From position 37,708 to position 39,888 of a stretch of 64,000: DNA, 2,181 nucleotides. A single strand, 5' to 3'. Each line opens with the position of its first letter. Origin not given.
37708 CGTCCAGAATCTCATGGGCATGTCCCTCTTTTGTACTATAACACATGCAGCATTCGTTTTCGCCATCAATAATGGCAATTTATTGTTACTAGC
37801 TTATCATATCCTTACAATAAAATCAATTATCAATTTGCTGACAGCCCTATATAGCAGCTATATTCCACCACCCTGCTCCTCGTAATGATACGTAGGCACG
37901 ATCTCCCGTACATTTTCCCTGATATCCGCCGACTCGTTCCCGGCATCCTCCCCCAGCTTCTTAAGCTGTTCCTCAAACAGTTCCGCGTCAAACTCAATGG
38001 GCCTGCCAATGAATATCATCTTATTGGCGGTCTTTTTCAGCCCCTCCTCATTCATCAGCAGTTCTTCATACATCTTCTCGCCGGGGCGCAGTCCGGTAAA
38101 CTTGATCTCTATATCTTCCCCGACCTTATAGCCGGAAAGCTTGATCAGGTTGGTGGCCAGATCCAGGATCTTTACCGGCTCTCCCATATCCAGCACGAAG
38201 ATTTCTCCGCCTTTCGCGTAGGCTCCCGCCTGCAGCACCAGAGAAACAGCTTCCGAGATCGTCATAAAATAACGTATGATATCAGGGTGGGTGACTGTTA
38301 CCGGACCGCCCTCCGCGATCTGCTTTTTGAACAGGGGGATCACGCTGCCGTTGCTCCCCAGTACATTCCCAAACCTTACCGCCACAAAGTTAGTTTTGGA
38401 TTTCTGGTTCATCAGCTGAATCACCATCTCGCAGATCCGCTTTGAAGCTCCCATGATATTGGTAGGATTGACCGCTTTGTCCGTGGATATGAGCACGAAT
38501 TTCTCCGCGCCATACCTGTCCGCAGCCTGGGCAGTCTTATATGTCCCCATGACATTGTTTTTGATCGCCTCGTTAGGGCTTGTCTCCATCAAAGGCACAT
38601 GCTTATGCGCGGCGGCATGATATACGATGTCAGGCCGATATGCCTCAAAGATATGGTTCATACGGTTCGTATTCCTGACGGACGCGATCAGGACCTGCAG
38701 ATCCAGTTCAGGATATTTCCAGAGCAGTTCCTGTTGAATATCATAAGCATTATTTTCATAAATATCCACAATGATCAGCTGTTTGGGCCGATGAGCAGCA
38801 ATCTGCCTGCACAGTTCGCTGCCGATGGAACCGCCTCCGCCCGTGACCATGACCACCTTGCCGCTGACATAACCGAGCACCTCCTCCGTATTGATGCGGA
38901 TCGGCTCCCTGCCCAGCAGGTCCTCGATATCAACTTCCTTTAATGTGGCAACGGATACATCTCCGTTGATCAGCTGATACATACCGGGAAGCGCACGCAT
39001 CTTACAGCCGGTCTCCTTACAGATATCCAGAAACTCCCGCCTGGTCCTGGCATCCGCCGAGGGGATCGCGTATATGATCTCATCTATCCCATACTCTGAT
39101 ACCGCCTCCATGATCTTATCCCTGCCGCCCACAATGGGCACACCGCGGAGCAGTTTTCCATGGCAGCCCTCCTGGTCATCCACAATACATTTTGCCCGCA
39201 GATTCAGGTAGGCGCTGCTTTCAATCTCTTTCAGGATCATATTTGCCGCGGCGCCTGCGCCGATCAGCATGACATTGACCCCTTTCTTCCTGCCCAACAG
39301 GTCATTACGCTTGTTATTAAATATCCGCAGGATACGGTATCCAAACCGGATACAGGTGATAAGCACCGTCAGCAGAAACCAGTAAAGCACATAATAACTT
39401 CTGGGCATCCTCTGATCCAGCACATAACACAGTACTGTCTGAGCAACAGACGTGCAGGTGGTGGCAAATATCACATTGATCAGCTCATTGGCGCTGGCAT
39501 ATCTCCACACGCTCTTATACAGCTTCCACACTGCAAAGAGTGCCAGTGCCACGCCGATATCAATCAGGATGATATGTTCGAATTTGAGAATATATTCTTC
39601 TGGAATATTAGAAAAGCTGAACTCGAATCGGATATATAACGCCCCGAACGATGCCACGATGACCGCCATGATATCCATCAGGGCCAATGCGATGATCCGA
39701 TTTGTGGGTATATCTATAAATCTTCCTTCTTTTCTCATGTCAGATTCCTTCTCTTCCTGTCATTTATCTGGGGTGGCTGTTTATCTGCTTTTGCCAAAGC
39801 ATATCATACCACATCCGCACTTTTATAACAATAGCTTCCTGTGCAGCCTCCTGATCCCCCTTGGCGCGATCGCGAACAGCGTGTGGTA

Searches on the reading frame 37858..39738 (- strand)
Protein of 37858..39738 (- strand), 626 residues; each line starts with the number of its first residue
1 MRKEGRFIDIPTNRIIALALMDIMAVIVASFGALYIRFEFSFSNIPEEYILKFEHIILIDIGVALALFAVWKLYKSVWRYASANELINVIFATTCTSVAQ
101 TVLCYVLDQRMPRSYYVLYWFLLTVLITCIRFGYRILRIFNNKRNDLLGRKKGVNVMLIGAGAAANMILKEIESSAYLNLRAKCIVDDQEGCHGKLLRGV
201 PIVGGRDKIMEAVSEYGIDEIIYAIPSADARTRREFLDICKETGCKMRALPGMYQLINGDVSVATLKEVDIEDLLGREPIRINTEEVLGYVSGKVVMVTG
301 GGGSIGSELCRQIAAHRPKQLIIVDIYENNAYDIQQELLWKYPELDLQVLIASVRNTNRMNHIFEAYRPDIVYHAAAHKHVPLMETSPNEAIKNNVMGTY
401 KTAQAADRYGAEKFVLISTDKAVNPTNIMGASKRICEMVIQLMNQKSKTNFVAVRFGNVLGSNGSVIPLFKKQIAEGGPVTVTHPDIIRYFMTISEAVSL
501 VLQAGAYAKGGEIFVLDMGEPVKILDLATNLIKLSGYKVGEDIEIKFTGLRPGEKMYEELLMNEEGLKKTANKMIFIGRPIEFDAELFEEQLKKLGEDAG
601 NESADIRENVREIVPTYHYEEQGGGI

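Call 4: search_protein_families(library=pfam, proteins=[window:37858-39738:-], max_evalue=0.01)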
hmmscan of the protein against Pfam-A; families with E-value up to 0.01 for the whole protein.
window:37858-39738:- (626 aa): 9 families
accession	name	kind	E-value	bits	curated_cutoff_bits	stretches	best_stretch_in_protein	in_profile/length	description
PF02719.21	Polysacc_synt_2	-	1.4e-124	415.5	20.2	1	296-577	1-290/293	Polysaccharide biosynthesis protein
PF01370.27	Epimerase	-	4.5e-25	88.9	20.9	1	296-513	1-236/240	NAD dependent epimerase/dehydratase family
PF16363.11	GDP_Man_Dehyd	-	3.2e-15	56.8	27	1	297-420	1-130/332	GDP-mannose 4,6 dehydratase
PF04321.23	RmlD_sub_bind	-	5.3e-14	52.4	27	1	296-465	3-157/287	RmlD substrate binding domain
PF13727.12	CoA_binding_3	-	1.6e-12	48.2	25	1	78-251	9-175/175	CoA-binding domain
PF01073.25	3Beta_HSD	-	3.8e-08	33.1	22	1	297-428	1-129/280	3-beta hydroxysteroid dehydrogenase/isomerase family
PF07993.18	NAD_binding_4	-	6e-05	22.7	20.1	0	369-426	89-143/258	Male sterility protein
PF00106.31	adh_short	-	0.0016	18.4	26.6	1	294-406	1-119/195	short chain dehydrogenase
PF08659.16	KR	-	0.0064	16.9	22.6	0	296-393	3-106/180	KR domain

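Call 5: search_protein_families(library=ncbifam, proteins=[window:37858-39738:-], max_evalue=0.01)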
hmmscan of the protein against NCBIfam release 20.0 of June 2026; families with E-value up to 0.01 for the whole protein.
window:37858-39738:- (626 aa): 45 families (the best 25 are shown)
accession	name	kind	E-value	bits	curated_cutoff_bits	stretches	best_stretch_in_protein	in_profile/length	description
TIGR03589.1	PseB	equivalog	6e-55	186.4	407.75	1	292-577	3-278/324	UDP-N-acetylglucosamine 4,6-dehydratase (inverting)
TIGR04130.1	FnlA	equivalog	1.3e-47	162.4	730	1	292-567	3-271/337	UDP-N-acetylglucosamine 4,6-dehydratase/5-epimerase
TIGR03025.1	EPS_sugtrans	subfamily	1.3e-24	87.2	295.55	1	21-270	2-241/445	exopolysaccharide biosynthesis polyprenyl glycosylphosphotransferase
TIGR03023.1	WcaJ_sugtrans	equivalog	2.4e-19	70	410.75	1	21-270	2-246/453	undecaprenyl-phosphate glucose phosphotransferase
TIGR01179.1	galE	equivalog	1.6e-17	63.3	262.3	1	296-464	2-181/332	UDP-glucose 4-epimerase GalE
TIGR03022.1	WbaP_sugtrans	subfamily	6.9e-15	55.2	403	1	18-268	1-240/456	undecaprenyl-phosphate galactose phosphotransferase WbaP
TIGR01181.1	dTDP_gluc_dehyt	equivalog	1.1e-14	54.3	365.1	1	296-422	2-128/321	dTDP-glucose 4,6-dehydratase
TIGR01214.1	rmlD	equivalog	1.3e-12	47.4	224.05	1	296-464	2-155/285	dTDP-4-dehydrorhamnose reductase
NF007490.0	PRK10084.1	subfamily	1.3e-11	44.1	649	1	296-410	3-115/361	dTDP-glucose 4,6-dehydratase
TIGR04180.1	EDH_00030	hypoth_equivalog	3.4e-11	42.8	475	1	296-421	1-123/297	NAD-dependent 4,6-dehydratase LegB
TIGR02197.1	heptose_epim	equivalog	2e-10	40.4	274.6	1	296-467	1-185/316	ADP-glyceromanno-heptose 6-epimerase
TIGR02622.1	CDP_4_6_dhtase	equivalog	6.4e-10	38.7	278.45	1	345-425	54-135/352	CDP-glucose 4,6-dehydratase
NF007582.0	PRK10217.1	equivalog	2e-09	37.1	698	1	295-409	3-115/355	dTDP-glucose 4,6-dehydratase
NF007956.0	PRK10675.1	subfamily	7.7e-09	35.1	394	1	296-419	3-124/338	UDP-glucose 4-epimerase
NF041293.1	G6PDh_Azf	equivalog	8.9e-07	28.6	400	1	295-424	4-120/252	NAD-dependent glucose-6-phosphate dehydrogenase Azf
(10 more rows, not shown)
